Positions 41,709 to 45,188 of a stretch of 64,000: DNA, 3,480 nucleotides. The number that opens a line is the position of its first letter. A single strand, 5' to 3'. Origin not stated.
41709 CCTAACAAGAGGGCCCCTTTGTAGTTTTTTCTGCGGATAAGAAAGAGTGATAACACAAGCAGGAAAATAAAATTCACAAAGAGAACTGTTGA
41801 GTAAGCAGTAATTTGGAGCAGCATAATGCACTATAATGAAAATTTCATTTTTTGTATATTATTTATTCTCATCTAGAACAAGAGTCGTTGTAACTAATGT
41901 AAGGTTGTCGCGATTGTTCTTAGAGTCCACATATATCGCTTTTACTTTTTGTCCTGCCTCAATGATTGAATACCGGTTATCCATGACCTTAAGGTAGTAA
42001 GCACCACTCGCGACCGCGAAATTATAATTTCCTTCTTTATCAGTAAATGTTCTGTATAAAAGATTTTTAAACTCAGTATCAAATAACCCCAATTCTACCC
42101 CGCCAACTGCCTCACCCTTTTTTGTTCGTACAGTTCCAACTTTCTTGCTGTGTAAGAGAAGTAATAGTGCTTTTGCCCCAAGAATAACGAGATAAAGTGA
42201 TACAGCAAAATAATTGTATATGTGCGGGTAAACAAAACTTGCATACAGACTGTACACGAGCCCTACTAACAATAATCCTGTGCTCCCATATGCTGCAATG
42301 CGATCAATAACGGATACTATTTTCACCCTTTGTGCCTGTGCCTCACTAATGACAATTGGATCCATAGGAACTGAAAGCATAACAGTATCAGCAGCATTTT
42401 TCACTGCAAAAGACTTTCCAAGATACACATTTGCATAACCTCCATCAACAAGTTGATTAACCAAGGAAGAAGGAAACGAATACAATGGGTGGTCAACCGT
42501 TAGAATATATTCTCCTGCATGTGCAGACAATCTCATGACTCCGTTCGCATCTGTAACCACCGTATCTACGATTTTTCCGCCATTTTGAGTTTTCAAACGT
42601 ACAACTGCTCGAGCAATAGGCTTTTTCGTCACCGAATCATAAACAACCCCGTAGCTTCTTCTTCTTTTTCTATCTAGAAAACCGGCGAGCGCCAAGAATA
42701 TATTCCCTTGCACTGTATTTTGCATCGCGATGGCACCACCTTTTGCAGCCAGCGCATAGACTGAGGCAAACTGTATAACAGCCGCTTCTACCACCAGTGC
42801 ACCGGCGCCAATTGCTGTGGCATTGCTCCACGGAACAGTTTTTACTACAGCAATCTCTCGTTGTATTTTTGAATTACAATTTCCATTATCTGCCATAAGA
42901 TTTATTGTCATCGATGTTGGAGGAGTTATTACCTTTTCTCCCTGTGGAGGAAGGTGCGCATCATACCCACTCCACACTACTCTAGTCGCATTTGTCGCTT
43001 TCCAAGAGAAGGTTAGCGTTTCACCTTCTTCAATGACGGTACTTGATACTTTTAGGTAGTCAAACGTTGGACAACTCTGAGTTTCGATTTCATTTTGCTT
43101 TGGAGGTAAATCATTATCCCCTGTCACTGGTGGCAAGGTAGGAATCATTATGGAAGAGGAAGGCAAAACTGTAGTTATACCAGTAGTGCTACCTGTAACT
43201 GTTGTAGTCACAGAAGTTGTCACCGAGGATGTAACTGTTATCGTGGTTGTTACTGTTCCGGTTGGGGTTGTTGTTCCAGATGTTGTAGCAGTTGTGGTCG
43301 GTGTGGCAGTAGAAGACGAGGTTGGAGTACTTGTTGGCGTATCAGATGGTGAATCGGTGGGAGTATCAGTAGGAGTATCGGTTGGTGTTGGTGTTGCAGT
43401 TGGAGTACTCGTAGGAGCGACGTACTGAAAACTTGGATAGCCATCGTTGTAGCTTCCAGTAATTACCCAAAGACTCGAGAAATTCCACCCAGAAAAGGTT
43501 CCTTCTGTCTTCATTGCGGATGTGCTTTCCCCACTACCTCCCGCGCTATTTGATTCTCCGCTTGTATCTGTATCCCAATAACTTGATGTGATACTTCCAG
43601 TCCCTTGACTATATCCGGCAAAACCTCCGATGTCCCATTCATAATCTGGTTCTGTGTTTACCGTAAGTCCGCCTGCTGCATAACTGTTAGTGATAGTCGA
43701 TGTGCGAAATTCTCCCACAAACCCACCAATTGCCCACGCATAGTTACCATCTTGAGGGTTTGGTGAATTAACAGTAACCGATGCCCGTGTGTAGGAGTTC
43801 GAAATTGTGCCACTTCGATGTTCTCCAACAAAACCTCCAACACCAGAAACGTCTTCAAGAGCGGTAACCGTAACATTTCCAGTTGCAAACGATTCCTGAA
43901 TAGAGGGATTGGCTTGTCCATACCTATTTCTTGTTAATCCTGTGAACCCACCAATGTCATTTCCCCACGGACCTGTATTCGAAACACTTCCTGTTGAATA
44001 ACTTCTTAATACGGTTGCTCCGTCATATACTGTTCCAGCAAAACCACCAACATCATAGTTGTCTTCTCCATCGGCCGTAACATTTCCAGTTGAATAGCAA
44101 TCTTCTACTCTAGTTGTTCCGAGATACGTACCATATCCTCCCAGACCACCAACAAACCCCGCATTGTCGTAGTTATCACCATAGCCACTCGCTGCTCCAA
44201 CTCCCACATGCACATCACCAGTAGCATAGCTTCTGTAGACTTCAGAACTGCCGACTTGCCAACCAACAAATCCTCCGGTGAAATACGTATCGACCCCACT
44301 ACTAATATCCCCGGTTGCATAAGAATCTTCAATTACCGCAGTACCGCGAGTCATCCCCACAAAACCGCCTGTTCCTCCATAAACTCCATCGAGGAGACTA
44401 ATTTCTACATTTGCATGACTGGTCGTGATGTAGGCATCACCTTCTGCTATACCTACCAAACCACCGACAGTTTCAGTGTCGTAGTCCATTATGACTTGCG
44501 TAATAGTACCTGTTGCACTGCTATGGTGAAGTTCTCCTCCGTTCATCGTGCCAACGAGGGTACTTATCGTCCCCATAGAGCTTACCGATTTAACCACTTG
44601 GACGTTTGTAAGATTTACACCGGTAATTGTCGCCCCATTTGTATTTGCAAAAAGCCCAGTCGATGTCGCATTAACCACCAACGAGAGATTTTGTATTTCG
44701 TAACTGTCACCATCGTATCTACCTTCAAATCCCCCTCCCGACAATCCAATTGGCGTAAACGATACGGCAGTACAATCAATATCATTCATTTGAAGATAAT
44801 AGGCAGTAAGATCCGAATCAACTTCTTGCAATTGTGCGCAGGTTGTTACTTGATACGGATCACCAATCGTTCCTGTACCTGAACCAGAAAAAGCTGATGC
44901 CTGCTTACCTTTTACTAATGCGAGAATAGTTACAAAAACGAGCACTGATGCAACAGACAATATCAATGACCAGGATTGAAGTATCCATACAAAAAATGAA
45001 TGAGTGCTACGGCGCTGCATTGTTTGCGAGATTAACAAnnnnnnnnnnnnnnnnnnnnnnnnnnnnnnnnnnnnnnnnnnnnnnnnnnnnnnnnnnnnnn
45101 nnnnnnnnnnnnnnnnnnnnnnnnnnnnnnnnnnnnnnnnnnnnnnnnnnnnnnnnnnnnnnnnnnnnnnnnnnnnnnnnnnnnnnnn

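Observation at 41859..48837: Tandem giant surface proteins share a conserved C-terminal membrane module but carry different ectodomains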

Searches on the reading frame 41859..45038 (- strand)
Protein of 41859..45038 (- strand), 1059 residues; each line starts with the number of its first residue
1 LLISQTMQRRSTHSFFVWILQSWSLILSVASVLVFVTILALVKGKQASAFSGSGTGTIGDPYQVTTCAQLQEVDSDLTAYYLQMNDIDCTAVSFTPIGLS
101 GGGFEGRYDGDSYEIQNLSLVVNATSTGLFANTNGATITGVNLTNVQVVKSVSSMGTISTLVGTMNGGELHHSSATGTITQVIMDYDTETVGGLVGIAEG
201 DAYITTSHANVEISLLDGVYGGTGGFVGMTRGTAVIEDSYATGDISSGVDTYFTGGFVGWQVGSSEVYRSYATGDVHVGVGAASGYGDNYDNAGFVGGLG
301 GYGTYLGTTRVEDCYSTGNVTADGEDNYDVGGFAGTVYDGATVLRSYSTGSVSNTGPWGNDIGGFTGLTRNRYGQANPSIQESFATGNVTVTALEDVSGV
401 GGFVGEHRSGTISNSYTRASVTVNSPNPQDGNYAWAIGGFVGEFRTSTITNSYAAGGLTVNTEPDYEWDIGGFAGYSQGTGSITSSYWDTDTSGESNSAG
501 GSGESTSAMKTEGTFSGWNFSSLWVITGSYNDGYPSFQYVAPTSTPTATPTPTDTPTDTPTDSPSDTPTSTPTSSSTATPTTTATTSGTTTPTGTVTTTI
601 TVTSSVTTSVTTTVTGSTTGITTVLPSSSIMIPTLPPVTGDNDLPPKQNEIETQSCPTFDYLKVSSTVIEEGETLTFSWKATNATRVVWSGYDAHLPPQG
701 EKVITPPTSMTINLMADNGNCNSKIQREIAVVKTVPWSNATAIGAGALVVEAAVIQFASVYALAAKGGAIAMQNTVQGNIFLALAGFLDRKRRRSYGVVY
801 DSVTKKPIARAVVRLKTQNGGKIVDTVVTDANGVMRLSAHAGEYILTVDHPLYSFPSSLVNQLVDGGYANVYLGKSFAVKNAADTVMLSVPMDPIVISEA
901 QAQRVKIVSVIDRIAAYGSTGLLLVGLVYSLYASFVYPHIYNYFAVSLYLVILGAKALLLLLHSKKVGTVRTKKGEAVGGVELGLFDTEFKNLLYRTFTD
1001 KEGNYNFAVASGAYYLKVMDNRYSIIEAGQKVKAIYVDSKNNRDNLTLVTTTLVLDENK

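Call 4: search_protein_families(library=pfam, proteins=[window:41859-45038:-], max_evalue=0.1)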
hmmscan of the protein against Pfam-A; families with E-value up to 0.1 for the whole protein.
window:41859-45038:- (1059 aa): 2 families
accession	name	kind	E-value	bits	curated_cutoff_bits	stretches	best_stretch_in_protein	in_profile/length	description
PF07581.17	Glug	-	8.9e-22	76.4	20.5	4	296-321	5-28/28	The GLUG motif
PF05342.19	Peptidase_M26_N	-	0.0023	17.7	27.7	1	104-160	187-235/250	M26 IgA1-specific Metallo-endopeptidase N-terminal region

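Call 6: search_protein_families(library=ncbifam, proteins=[window:41859-45038:-], max_evalue=0.1)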
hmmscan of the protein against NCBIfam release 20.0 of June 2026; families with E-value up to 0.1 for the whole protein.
window:41859-45038:- (1059 aa): 1 family
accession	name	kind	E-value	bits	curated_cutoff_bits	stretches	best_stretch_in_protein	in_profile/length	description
NF046017.1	ZmpA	exception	0.00016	19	3000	1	140-267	969-1100/2052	zinc metalloprotease A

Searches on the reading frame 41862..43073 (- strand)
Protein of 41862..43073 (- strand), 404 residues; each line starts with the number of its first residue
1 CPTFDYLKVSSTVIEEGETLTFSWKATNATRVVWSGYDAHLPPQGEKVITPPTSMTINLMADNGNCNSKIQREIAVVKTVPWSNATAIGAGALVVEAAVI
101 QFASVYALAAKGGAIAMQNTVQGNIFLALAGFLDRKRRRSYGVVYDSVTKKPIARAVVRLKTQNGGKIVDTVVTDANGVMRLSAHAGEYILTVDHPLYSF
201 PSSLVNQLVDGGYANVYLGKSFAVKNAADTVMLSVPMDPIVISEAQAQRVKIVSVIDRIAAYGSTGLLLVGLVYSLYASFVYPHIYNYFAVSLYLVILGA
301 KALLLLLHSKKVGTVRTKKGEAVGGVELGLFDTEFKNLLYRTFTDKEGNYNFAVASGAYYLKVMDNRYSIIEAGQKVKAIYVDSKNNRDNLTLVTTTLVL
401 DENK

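Call 59: predict_structure(alignment_id=A4)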
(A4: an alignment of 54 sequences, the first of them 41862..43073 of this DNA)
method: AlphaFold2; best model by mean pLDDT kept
length: 404 residues; sequences in the alignment: 54
mean_pLDDT: 86.0   pTM: 0.60
mean pLDDT of the five models: 86.0, 85.2, 84.5, 84.4, 83.9
residues with pLDDT >= 90: 269; 70-90: 68; 50-70: 37; < 50: 30
segments of 3 or more residues with pLDDT < 50: 84-97, 112-114, 116-122, 134-137
pLDDT, mean of each block of 10 residues (from residue 1): 96 94 98 88 97 95 98 91 48 48 53 48 53 51 93 97 92 94 93 98 93 91 85 95 89 82 86 94 93 94 83 95 97 95 94 90 97 96 73 91 91
secondary structure, 60 per line:
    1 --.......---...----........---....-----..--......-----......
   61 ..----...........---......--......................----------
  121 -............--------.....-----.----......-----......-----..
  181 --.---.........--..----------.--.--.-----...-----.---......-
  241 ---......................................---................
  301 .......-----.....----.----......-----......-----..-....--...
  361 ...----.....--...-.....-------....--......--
elements in order: E3-9 E13-15 E20-27 E31-34 E44-49 E55-62 E67-77 H81-86 H89-110 H122-133 E142-146 E157-162 E168-173 E187-195 E222-224 E234-239 H244-281 H285-307 E313-317 E327-332 E338-343 E352-355 E358-363 E368-372 E375-377 E379-383 E391-394 E397-402

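Call 63: fold_search(model_id=the predicted structure, library=pdb)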
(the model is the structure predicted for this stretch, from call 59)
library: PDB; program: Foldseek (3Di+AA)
matches with E <= 10: 939; with E <= 0.001: 15
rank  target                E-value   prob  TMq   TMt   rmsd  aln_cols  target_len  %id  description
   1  6fwv_A                2.4e-07  1.00  0.16  0.13  23.8       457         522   11  The Bacillus anthracis TIE protein (released 2018-08-08)
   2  10ps                  9.0e-07  1.00  0.19  0.15  24.4       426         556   12  Crystal structure of SdrD A2-A3-B1-B2 domains from Staphylococcus aureus JH1 (released 2026-02-11)
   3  6fwv_B                9.0e-07  1.00  0.16  0.13  23.9       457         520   11  The Bacillus anthracis TIE protein (released 2018-08-08)
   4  3kpt_A                1.5e-04  1.00  0.18  0.20  24.6       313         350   12  Crystal structure of BcpA, the major pilin subunit of Bacillus cereus (released 2009-11-24)
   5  3kpt_B                1.7e-04  0.99  0.17  0.19  24.7       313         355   12  Crystal structure of BcpA, the major pilin subunit of Bacillus cereus (released 2009-11-24)
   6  3rkp_B                1.8e-04  0.99  0.17  0.19  24.9       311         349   12  Crystal structure of BcpA*(D312A), the major pilin subunit of Bacillus cereus (released 2012-05-30)
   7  4oq1                  2.3e-04  1.00  0.16  0.19  16.4       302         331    9  Structure of the Streptococcal ancillary pilin (released 2014-04-23)
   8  3rkp_A                2.6e-04  0.99  0.17  0.20  24.6       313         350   12  Crystal structure of BcpA*(D312A), the major pilin subunit of Bacillus cereus (released 2012-05-30)
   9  5hdl_A                4.2e-04  0.98  0.18  0.26  16.6       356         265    8  Crystal structure of shaft pilin spaA from Lactobacillus rhamnosus GG - E269A mutant (released 2016-07-20)
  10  9fly_A                4.2e-04  0.72  0.15  0.08  33.1       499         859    9  CryoEM structure of the base (4151-5009) in the grappling hook protein A (GhpA) in the bacterium Aureispira sp. CCB-QB (released 2024-10-16)
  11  5f44_C                5.6e-04  0.98  0.18  0.27  16.4       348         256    8  Crystal structure of shaft pilin spaA from Lactobacillus rhamnosus GG (released 2016-07-20)
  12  5hbb_A                8.7e-04  0.97  0.19  0.27  16.9       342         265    8  Crystal structure of shaft pilin spaA from Lactobacillus rhamnosus GG - E139A mutant (released 2016-07-20)
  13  6m7c                  9.2e-04  0.69  0.14  0.20  19.7       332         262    9  Crystal structure of C-terminal fragment of pilus adhesin SpaC from Lactobacillus rhamnosus GG (released 2020-07-29)
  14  2oz4_A                9.7e-04  0.99  0.16  0.23  19.9       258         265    9  Structural Plasticity in IgSF Domain 4 of ICAM-1 Mediates Cell Surface Dimerization (released 2007-10-16)
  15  5hbb_C                9.7e-04  0.96  0.19  0.26  16.9       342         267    8  Crystal structure of shaft pilin spaA from Lactobacillus rhamnosus GG - E139A mutant (released 2016-07-20)
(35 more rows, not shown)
